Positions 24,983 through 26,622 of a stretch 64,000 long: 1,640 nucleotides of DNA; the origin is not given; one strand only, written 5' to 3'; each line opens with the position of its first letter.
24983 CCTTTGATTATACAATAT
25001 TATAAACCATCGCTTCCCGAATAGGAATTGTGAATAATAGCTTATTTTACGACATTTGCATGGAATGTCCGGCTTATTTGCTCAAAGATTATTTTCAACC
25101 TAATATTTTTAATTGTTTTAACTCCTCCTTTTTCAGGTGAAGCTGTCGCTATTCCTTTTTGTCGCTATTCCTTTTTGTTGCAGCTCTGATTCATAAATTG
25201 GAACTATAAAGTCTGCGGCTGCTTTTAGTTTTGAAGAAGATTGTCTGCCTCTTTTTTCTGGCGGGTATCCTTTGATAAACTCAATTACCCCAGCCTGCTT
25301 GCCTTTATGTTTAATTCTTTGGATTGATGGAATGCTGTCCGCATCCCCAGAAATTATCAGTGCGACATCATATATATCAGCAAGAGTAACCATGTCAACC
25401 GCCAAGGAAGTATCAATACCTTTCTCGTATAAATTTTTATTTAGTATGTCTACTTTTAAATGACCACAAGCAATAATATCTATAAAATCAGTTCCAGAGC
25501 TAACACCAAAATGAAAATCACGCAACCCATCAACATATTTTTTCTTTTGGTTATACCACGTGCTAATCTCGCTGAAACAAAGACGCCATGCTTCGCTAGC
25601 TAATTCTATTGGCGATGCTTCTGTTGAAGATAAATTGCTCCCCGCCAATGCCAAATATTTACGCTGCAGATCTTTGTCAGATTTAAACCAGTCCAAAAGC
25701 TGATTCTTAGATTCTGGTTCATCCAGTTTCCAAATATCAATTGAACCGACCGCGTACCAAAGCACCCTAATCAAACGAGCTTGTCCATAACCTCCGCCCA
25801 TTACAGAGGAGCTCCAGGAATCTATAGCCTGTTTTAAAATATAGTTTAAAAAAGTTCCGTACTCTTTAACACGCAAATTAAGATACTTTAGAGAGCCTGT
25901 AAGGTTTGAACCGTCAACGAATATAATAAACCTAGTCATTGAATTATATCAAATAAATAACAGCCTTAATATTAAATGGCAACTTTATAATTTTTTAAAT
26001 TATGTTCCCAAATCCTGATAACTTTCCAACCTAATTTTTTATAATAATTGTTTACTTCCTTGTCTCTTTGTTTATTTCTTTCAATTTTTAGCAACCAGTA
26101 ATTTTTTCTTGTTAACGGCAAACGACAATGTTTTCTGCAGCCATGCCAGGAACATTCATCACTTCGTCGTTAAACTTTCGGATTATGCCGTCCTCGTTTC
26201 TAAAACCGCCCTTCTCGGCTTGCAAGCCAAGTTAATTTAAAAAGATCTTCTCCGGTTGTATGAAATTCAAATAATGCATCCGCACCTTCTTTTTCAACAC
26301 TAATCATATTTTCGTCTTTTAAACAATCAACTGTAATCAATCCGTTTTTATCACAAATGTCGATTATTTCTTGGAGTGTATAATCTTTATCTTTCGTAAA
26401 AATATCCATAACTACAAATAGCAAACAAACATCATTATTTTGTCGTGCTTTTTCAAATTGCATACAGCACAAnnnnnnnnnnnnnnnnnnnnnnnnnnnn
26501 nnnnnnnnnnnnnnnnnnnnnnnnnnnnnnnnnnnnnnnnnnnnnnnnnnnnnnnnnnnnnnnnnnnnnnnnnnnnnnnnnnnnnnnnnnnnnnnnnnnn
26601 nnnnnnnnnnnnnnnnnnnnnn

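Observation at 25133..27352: AT-rich minus-strand cluster: truncated C5-MTase stub, HNH nuclease with unknown N-terminal domain, and NYN RNase, immediately upstream of ftsA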

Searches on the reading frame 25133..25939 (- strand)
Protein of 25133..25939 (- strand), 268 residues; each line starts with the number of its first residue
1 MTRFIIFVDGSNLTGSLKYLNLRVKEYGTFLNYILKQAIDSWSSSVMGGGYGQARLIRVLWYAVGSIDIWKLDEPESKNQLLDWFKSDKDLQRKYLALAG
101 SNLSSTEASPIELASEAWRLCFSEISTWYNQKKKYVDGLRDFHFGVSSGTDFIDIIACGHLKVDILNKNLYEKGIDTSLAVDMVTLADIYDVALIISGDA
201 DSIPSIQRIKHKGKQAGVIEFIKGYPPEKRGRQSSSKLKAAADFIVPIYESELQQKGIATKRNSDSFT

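Call 4: search_protein_families(library=pfam, proteins=[window:25133-25939:-], max_evalue=1)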
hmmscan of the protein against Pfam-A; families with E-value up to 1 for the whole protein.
window:25133-25939:- (268 aa): 1 family
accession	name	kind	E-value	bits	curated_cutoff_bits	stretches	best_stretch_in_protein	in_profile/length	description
PF01936.24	NYN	-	4.6e-10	40.6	24.2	1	168-243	65-139/145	NYN domain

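Call 5: search_protein_families(library=ncbifam, proteins=[window:25133-25939:-], max_evalue=1)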
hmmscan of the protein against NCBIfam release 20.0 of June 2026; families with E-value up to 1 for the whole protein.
window:25133-25939:- (268 aa): 1 family
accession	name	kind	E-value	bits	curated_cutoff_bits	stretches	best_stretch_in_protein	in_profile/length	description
TIGR00288.1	TIGR00288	hypoth_equivalog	0.13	12.1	178.45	1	174-221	88-137/160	TIGR00288 family NYN domain-containing protein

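Call 6: search_protein_families(library=padloc, proteins=[window:25133-25939:-], max_evalue=1)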
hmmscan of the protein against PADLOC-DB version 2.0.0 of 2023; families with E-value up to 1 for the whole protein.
window:25133-25939:- (268 aa): 2 families
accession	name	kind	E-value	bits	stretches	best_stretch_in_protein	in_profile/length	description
PDLC04163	HEC-09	-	1.1e-12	46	1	131-258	63-184/203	-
PDLC01154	NYN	-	3.2e-06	24.7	1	169-219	225-275/310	"LabA-like protein, NYN family nuclease"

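Call 58: find_encoding_contigs(protein=window:25133-25939:-, flank=5000, max_places=6)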
Protein window:25133-25939:- (268 aa): 23 contigs read that carry it; 6 places shown.
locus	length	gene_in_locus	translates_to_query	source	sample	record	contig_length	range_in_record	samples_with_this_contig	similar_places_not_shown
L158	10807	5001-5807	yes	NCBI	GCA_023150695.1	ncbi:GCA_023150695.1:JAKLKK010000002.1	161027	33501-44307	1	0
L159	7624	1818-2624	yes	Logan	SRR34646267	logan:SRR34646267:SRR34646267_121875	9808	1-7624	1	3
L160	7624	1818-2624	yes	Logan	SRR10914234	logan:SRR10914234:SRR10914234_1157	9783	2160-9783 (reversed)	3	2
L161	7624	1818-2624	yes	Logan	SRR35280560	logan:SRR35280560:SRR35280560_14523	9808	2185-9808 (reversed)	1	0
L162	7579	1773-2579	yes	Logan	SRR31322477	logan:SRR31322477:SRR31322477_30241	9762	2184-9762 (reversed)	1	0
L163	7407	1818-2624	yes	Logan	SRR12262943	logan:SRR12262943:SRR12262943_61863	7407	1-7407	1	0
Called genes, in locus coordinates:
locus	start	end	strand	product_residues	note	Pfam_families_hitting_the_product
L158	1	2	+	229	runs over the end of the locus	PF02223:Thymidylate_kin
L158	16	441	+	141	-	PF22769:DCD, PF00692:dUTPase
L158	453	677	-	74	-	PF07927:HicA_toxin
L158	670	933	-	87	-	PF15919:HicB_lk_antitox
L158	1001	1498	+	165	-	PF10502:Peptidase_S26, PF00717:Peptidase_S24 (weak), PF10502:Peptidase_S26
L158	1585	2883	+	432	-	PF13393:tRNA-synt_His, PF00587:tRNA-synt_2b, PF03129:HGTP_anticodon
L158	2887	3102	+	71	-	-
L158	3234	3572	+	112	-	PF02130:YbeY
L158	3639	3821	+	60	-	PF00145:DNA_methylase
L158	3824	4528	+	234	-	PF01844:HNH, PF14279:HNH_5 (weak)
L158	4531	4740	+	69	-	-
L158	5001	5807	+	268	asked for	PF01936:NYN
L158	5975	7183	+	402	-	PF11104:PilM_2, PF02491:SHS2_FTSA, PF14450:FtsA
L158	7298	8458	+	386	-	PF00091:Tubulin, PF12327:FtsZ_C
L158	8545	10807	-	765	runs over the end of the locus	PF00270:DEAD, PF04851:ResIII, PF18766:SWI2_SNF2 (weak), PF00271:Helicase_C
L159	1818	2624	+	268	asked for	PF01936:NYN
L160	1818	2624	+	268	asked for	PF01936:NYN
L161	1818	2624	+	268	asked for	PF01936:NYN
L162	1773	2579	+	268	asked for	PF01936:NYN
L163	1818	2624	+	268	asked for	PF01936:NYN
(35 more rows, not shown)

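Call 59: find_homologous_proteins(query=window:25133-25939:-, max_evalue=0.00001)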
Query window:25133-25939:- (268 aa): 183 proteins with E <= 0.00001 among 2987 candidates; the best 120 are listed.
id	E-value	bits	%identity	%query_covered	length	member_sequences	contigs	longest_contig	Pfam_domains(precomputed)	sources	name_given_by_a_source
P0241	2.6e-174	596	100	100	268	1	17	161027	PF01936.25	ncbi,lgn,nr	ncbi:MAG: NYN domain-containing protein [Candidatus Pacebacteria bacterium]|nr:NYN domain-containing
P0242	3.4e-106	373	65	98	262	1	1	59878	PF01936.25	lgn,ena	-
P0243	2.9e-99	350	64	97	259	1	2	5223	PF01936.25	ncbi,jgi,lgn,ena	-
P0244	5.7e-99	349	62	97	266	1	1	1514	PF01936.25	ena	-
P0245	1.5e-97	344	60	97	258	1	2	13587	PF01936.25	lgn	-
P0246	2.7e-96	340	58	97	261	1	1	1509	PF01936.25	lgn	-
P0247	1.3e-95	338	57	100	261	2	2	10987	PF01936.25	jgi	jgi:uncharacterized LabA/DUF88 family protein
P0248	2.8e-95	337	59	100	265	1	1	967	PF01936.25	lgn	-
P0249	6.9e-95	336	58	97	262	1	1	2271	PF01936.25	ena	-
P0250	1.4e-93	331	57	97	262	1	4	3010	PF01936.25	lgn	-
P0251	8.6e-93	329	56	97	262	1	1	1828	PF01936.25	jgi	jgi:uncharacterized LabA/DUF88 family protein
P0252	1.5e-92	328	58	98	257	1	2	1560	PF01936.25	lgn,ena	-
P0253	1.6e-92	328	58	97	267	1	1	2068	PF01936.25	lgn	-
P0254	2.1e-92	328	59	99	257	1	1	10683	PF01936.25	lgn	-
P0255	3.0e-92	327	58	94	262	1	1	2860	PF01936.25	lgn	-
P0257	6.5e-92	326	56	100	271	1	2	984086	PF01936.25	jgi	jgi:uncharacterized LabA/DUF88 family protein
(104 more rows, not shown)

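Call 60: find_encoding_contigs(protein=P0242, flank=4000, max_places=1)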
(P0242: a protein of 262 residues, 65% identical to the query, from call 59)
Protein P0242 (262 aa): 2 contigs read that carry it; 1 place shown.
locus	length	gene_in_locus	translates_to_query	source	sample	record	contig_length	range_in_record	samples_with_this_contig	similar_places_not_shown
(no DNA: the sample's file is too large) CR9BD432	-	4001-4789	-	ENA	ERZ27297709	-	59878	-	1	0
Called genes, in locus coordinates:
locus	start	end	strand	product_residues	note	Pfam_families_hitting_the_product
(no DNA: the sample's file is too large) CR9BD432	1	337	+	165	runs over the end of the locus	?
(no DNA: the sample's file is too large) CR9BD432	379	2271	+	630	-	PF00012:HSP70, PF06723:MreB_Mbl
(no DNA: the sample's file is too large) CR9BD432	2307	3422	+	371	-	PF00226:DnaJ, PF01556:DnaJ_C, PF00684:DnaJ_CXXCXGXG, PF15777:Anti-TRAP (faint)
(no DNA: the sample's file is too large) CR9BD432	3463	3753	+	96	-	PF14373:Imm_superinfect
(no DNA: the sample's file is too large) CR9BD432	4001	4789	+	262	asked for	PF01936:NYN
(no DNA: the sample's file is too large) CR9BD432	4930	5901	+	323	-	PF00579:tRNA-synt_1b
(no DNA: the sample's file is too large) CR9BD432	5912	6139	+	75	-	-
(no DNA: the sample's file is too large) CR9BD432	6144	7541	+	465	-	PF01336:tRNA_anti-codon, PF00152:tRNA-synt_2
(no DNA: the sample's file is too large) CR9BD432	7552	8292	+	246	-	PF02616:SMC_ScpA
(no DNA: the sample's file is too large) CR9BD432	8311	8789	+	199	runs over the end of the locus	PF04079:SMC_ScpB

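Call 61: find_encoding_contigs(protein=P0257, flank=4000, max_places=1)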
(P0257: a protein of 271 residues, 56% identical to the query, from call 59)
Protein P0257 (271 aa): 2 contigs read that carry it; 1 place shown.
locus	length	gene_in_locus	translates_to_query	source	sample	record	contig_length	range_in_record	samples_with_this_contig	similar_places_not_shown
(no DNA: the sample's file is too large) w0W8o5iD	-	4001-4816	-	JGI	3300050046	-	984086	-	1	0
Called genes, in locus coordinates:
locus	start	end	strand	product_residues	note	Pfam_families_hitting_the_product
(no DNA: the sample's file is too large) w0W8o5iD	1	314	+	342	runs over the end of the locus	PF00248:Aldo_ket_red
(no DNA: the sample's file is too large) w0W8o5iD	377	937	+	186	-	PF01765:RRF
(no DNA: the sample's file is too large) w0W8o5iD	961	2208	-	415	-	PF00266:Aminotran_5, PF01212:Beta_elim_lyase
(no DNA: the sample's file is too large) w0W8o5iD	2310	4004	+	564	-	PF03460:NIR_SIR_ferr, PF01077:NIR_SIR, PF03460:NIR_SIR_ferr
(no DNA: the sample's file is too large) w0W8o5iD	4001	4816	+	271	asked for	PF01936:NYN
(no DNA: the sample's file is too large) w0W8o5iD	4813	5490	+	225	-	PF01507:PAPS_reduct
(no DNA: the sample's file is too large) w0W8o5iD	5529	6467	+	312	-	PF01507:PAPS_reduct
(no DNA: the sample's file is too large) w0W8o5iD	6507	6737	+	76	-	-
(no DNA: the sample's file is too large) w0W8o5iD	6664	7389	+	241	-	-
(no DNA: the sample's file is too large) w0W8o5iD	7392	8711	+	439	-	PF00009:GTP_EFTU, PF22594:GTP-eEF1A_C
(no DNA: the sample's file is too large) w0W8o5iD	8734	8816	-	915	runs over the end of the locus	PF04151:PPC (faint), PF10262:Rdx (faint), PF22021:RbmA-like_FnIII (faint)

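Call 75: search_protein_families(library=phrogs, proteins=[window:25133-25939:-], max_evalue=0.1)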
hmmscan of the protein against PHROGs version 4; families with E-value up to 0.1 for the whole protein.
window:25133-25939:- (268 aa): 2 families
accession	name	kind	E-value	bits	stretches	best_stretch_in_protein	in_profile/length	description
phrog_7929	-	unknown function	0.00065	20.6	1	162-254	103-187/210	-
phrog_5783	-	unknown function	0.0015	19.1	1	161-215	140-196/246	-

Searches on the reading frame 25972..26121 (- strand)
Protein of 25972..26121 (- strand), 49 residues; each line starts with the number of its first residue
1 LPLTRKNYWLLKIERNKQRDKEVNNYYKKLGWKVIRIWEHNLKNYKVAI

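Call 4: search_protein_families(library=pfam, proteins=[window:25972-26121:-], max_evalue=1)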
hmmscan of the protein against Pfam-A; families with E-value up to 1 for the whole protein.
window:25972-26121:- (49 aa): 4 families
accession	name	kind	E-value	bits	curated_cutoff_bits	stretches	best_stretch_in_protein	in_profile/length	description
PF18741.7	MTES_1575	-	0.0089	16.5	38.2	1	14-41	53-80/96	REase_MTES_1575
PF04480.18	DUF559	-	0.018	15.3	20.6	1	15-44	66-95/109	Protein of unknown function (DUF559)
PF18468.6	Pfk_N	-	0.11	13.4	26.8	1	16-44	12-40/98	Phosphofructokinase N-terminal domain yeast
PF01189.24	Methyltr_RsmB-F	-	0.2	11.7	27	1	9-46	35-72/199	16S rRNA methyltransferase RsmB/F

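Call 5: search_protein_families(library=ncbifam, proteins=[window:25972-26121:-], max_evalue=1)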
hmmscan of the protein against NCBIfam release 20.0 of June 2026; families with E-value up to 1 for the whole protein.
window:25972-26121:- (49 aa): 1 family
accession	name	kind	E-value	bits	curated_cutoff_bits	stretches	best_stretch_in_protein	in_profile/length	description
TIGR00632.1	vsr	subfamily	1.3e-11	44.8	97.85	1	2-41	80-119/119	DNA mismatch endonuclease Vsr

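Call 6: search_protein_families(library=padloc, proteins=[window:25972-26121:-], max_evalue=1)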
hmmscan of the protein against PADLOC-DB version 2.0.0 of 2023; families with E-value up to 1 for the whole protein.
window:25972-26121:- (49 aa): 1 family
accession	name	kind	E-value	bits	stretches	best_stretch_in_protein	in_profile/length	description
PDLC03397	Vsr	-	7e-08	30.7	1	2-44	79-121/156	Type II nicking endonuclease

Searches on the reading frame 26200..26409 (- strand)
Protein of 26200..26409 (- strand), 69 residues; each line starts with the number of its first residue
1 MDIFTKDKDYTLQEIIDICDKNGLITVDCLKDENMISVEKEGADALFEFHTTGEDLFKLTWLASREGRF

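Call 75: search_protein_families(library=phrogs, proteins=[window:26200-26409:-], max_evalue=0.1)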
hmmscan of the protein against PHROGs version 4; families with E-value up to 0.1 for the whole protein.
window:26200-26409:- (69 aa): 1 family
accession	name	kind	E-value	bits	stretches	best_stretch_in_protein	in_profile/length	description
phrog_4661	-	unknown function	0.073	13.9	1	6-57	13-66/205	-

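Call 77: predict_structure(protein=window:26200-26409:-)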
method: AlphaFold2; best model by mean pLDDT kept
length: 69 residues; sequences in the alignment: 1
mean_pLDDT: 74.3   pTM: 0.56
mean pLDDT of the five models: 74.3, 72.1, 72.1, 70.3, 62.9
residues with pLDDT >= 90: 0; 70-90: 45; 50-70: 21; < 50: 3
segments of 3 or more residues with pLDDT < 50: none
pLDDT, mean of each block of 10 residues (from residue 1): 76 86 68 70 75 85 60
secondary structure, 60 per line:
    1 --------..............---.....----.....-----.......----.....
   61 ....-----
elements in order: E9-11 H12-22 E26-30 E35-39 E45-51 E56-64

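Call 79: fold_search(model_id=the predicted structure, library=pdb)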
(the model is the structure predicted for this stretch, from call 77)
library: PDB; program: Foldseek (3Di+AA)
matches with E <= 10: 100; with E <= 0.001: 0
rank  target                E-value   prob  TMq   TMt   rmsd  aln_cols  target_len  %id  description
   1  2b4e                  2.2e+00  0.35  0.40  0.08   2.3        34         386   15  Crystal Structure of Murine Coronin-1: monoclinic form (released 2005-12-06)
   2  8c24_A                2.3e+00  0.25  0.44  0.35   6.3        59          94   17  ParDE1 toxin-antitoxin complex from Mycobacterium tuberculosis (rv1960c-rv1959c) (released 2023-12-20)
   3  1xn6_MODEL_1_A        2.3e+00  0.06  0.23  0.13   5.9        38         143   16  Solution Structure of Northeast Structural Genomics Target Protein BcR68 encoded in gene Q816V6 of B. cereus (released 2004-12-14)
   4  5zza_P                2.4e+00  0.23  0.39  0.25   3.5        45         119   18  OdinProfilin/Rabbit Actin Complex (released 2018-10-10)
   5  8bo1_B                2.7e+00  0.15  0.44  0.11   5.2        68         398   18  ExoY Nucleotidyl Cyclase domain from Vibrio nigripulchritudo MARTX toxin, bound to Latrunculin-B-ATP-Mg-actin, and 3'- (released 2023-09-20)
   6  8qjb_A                3.1e+00  0.44  0.44  0.03   1.7        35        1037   14  T6SS-linked Rhs repeat protein - Salmonella bongori Rhs-core domain extended N-terminus (released 2024-09-25)
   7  7ui9_a                3.9e+00  0.21  0.57  0.14   4.7        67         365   19  Core Mediator-PICearly (Copy A) (released 2023-02-15)
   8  8c24_B                3.9e+00  0.18  0.43  0.34   5.9        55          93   18  ParDE1 toxin-antitoxin complex from Mycobacterium tuberculosis (rv1960c-rv1959c) (released 2023-12-20)
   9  8h0n_A                4.1e+00  0.33  0.53  0.13   4.6        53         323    8  Crystal structure of the human METTL1-WDR4 complex (released 2023-07-05)
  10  7r5a_A                4.1e+00  0.11  0.38  0.30   7.5        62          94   11  Vibrio cholera ParD2:ParE2 antitoxin:toxin complex (released 2022-04-27)
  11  7kyx                  4.7e+00  0.20  0.41  0.08   2.5        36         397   14  Crystal structure of human CORO6 (released 2021-01-27)
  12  3zxu_B                4.7e+00  0.04  0.29  0.15   5.4        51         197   25  Crystal structure of the Ctf19-Mcm21 kinetochore heterodimer from yeast (released 2012-03-14)
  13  3zxu_D                4.7e+00  0.04  0.29  0.15   5.4        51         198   25  Crystal structure of the Ctf19-Mcm21 kinetochore heterodimer from yeast (released 2012-03-14)
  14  3stk                  4.7e+00  0.04  0.25  0.15  11.5        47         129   19  Crystal Structure of human LFABP complex with two molecules of palmitic acid (holo-LFABP) (released 2011-08-10)
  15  6wb9_1                5.0e+00  0.23  0.46  0.06   2.3        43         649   12  Structure of the S. cerevisiae ER membrane complex (released 2020-06-03)
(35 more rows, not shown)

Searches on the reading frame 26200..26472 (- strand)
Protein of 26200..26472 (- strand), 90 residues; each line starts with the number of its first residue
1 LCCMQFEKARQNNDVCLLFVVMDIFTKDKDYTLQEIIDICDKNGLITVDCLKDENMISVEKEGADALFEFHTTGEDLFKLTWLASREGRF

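Call 4: search_protein_families(library=pfam, proteins=[window:26200-26472:-], max_evalue=1)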
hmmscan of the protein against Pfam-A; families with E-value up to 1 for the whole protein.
window:26200-26472:- (90 aa): 1 family
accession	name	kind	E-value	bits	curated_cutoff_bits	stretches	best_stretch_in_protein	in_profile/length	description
PF21861.2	RepB_C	-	0.12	12.8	27.3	1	26-53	1-28/58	Replication protein RepB, C-terminal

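Call 5: search_protein_families(library=ncbifam, proteins=[window:26200-26472:-], max_evalue=1)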
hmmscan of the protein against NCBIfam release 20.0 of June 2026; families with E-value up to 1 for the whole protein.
window:26200-26472:- (90 aa): 0 families

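Call 6: search_protein_families(library=padloc, proteins=[window:26200-26472:-], max_evalue=1)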
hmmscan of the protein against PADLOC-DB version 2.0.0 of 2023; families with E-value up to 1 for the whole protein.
window:26200-26472:- (90 aa): 0 families
